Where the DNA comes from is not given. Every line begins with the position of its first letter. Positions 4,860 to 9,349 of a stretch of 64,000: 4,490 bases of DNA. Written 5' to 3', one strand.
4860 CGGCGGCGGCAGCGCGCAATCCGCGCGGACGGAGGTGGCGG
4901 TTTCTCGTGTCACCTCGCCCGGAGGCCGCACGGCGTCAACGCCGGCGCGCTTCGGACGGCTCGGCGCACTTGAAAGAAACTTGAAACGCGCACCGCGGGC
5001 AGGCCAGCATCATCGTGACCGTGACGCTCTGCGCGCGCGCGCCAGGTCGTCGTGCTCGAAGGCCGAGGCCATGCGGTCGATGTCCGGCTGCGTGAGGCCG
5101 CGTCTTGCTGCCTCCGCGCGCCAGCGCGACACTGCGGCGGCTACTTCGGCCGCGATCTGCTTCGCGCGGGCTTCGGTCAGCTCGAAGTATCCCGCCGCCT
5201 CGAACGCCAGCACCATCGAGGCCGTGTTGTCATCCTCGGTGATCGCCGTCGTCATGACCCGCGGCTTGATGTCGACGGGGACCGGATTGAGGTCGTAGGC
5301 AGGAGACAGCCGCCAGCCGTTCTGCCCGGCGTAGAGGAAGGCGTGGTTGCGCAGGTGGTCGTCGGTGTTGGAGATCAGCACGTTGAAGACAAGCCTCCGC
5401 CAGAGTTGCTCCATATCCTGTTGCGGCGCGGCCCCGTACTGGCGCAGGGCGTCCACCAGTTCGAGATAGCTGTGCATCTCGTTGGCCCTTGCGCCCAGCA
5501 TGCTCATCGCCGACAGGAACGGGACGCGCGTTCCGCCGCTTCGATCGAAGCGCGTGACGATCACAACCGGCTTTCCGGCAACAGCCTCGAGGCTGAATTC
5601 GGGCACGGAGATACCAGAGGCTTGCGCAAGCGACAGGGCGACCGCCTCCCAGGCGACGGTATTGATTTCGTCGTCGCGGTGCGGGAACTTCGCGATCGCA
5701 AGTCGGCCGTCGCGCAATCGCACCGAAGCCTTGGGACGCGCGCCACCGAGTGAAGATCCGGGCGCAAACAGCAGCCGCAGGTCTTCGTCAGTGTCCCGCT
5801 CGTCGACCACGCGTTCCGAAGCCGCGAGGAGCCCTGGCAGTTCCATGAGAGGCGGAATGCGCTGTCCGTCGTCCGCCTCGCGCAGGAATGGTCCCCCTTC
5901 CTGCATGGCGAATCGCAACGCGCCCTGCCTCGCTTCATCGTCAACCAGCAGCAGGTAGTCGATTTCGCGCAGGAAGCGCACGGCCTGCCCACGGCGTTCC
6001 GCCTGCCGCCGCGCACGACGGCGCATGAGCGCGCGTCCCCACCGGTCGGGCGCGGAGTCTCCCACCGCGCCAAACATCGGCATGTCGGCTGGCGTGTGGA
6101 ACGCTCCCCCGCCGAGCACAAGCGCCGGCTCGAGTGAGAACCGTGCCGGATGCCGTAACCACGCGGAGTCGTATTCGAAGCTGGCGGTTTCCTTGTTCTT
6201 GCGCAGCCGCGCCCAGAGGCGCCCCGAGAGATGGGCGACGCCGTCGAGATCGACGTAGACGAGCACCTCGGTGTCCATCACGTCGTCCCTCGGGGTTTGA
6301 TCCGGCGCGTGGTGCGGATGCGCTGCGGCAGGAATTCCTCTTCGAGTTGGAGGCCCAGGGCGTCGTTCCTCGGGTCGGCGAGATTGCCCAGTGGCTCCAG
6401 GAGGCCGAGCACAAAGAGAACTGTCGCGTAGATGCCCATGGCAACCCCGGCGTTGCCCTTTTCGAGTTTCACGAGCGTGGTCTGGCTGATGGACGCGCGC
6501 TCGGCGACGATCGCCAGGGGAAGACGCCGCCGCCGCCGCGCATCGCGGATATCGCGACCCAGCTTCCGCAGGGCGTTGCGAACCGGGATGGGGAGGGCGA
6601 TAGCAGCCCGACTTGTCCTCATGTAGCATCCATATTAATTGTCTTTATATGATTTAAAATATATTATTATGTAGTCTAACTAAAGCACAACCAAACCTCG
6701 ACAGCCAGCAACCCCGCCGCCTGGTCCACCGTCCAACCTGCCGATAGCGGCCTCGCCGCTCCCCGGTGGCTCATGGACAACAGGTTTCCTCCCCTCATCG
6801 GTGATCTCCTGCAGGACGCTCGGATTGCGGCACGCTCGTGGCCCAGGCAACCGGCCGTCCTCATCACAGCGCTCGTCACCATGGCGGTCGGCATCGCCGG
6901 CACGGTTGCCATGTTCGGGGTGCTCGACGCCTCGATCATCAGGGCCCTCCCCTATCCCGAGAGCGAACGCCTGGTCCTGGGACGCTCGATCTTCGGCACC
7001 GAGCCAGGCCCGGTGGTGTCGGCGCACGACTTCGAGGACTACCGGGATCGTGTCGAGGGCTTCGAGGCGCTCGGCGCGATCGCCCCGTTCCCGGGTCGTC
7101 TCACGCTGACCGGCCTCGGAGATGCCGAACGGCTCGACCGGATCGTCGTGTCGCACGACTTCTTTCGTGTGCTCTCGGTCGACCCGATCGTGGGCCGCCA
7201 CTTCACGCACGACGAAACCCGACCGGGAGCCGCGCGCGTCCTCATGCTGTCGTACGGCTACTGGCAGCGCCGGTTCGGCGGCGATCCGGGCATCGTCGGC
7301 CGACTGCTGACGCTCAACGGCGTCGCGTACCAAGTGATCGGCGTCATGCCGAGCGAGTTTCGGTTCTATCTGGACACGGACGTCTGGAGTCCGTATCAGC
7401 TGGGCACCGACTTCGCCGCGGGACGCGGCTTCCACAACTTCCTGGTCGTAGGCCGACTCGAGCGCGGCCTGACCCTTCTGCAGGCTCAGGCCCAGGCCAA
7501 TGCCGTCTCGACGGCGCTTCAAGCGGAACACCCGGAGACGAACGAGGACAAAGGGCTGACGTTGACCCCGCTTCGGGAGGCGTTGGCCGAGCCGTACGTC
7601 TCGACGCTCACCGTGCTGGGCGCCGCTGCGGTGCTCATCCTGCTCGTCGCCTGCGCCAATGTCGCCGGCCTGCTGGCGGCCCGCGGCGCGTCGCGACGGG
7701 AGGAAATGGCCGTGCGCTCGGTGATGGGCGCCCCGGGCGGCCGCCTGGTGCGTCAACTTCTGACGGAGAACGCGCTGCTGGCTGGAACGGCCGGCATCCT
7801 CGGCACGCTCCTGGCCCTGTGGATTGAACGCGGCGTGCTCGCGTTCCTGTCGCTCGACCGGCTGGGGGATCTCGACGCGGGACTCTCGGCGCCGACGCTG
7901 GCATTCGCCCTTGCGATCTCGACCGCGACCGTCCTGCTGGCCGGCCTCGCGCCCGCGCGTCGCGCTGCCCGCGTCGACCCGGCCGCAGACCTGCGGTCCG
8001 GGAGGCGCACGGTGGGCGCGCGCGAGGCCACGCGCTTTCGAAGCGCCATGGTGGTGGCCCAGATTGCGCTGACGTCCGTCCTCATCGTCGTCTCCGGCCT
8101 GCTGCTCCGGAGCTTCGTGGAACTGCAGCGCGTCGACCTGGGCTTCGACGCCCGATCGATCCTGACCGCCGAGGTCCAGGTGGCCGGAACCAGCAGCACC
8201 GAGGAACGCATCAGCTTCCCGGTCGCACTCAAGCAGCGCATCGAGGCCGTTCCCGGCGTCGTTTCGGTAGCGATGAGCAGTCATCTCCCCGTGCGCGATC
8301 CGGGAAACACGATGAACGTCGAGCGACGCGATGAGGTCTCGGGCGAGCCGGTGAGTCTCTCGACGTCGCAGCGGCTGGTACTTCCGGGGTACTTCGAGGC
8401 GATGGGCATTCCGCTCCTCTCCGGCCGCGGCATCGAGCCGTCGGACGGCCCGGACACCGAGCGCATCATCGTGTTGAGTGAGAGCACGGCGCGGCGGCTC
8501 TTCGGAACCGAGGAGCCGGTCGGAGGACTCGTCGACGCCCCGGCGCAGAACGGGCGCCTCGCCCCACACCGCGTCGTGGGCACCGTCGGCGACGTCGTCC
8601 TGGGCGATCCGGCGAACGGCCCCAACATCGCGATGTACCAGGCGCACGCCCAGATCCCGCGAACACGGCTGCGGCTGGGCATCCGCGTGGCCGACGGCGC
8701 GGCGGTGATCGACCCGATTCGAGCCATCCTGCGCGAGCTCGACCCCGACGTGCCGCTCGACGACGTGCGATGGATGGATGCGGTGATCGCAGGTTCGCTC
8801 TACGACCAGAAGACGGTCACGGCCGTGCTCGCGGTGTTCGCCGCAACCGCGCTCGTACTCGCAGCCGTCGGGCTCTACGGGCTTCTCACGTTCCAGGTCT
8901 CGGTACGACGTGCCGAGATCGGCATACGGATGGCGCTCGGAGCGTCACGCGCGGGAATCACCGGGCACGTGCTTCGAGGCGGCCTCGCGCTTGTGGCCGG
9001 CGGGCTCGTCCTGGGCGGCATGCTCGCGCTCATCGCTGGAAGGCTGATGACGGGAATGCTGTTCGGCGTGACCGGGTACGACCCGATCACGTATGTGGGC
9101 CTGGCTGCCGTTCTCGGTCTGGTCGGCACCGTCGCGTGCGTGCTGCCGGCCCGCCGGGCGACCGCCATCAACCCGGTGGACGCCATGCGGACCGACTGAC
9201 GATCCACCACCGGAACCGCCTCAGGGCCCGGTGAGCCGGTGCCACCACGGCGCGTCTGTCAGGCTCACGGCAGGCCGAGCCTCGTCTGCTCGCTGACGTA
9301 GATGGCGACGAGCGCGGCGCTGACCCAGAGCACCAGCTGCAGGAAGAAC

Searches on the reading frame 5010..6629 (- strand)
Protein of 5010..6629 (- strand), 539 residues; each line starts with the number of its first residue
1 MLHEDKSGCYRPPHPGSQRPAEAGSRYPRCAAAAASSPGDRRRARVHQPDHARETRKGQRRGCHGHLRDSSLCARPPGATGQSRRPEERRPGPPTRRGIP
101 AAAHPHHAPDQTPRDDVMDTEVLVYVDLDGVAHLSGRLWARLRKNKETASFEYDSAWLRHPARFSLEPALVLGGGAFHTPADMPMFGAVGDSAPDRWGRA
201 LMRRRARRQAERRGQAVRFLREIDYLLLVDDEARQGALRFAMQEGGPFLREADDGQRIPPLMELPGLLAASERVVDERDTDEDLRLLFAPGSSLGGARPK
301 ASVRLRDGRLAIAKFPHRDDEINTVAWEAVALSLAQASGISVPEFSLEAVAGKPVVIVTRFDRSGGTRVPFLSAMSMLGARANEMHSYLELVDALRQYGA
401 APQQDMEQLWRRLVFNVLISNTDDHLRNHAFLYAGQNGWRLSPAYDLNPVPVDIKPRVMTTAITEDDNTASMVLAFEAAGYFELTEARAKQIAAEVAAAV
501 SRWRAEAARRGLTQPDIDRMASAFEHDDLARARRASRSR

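Call 99: search_protein_families(library=pfam, proteins=[window:5010-6629:-], max_evalue=0.00001)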
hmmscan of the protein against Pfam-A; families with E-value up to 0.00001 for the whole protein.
window:5010-6629:- (539 aa): 1 family
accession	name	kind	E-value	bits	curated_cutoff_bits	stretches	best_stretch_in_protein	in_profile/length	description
PF07804.18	HipA_C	-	6.5e-52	176.7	30.5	1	292-503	1-213/213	HipA-like C-terminal domain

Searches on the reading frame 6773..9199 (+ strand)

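Call 99: search_protein_families(library=pfam, proteins=[window:6773-9199:+], max_evalue=0.00001)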
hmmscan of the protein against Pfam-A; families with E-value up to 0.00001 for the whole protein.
window:6773-9199:+ (808 aa): 2 families
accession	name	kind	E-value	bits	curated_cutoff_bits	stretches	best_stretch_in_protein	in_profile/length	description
PF12704.14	MacB_PCD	-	1.9e-24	87.6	27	2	32-243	3-205/207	MacB-like periplasmic core domain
PF02687.27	FtsX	-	1.8e-20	73.7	25.5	2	284-403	2-120/120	FtsX-like permease C-terminal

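Call 100: search_protein_families(library=ncbifam, proteins=[window:6773-9199:+], max_evalue=0.00001)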
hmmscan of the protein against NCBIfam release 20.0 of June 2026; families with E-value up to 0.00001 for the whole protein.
window:6773-9199:+ (808 aa): 3 families
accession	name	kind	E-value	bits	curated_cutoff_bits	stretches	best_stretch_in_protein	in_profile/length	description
TIGR03434.1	ADOP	subfamily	5.6e-228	759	622.3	1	12-808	1-803/803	ADOP family duplicated permease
NF007826.0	PRK10535.1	equivalog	3.8e-28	98.1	966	2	126-406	372-644/648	macrolide ABC transporter ATP-binding protein/permease MacB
NF038008.1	ABC_perm_DarB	equivalog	2.3e-06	25.9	700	1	277-516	271-500/777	darobactin export ABC transporter permease subunit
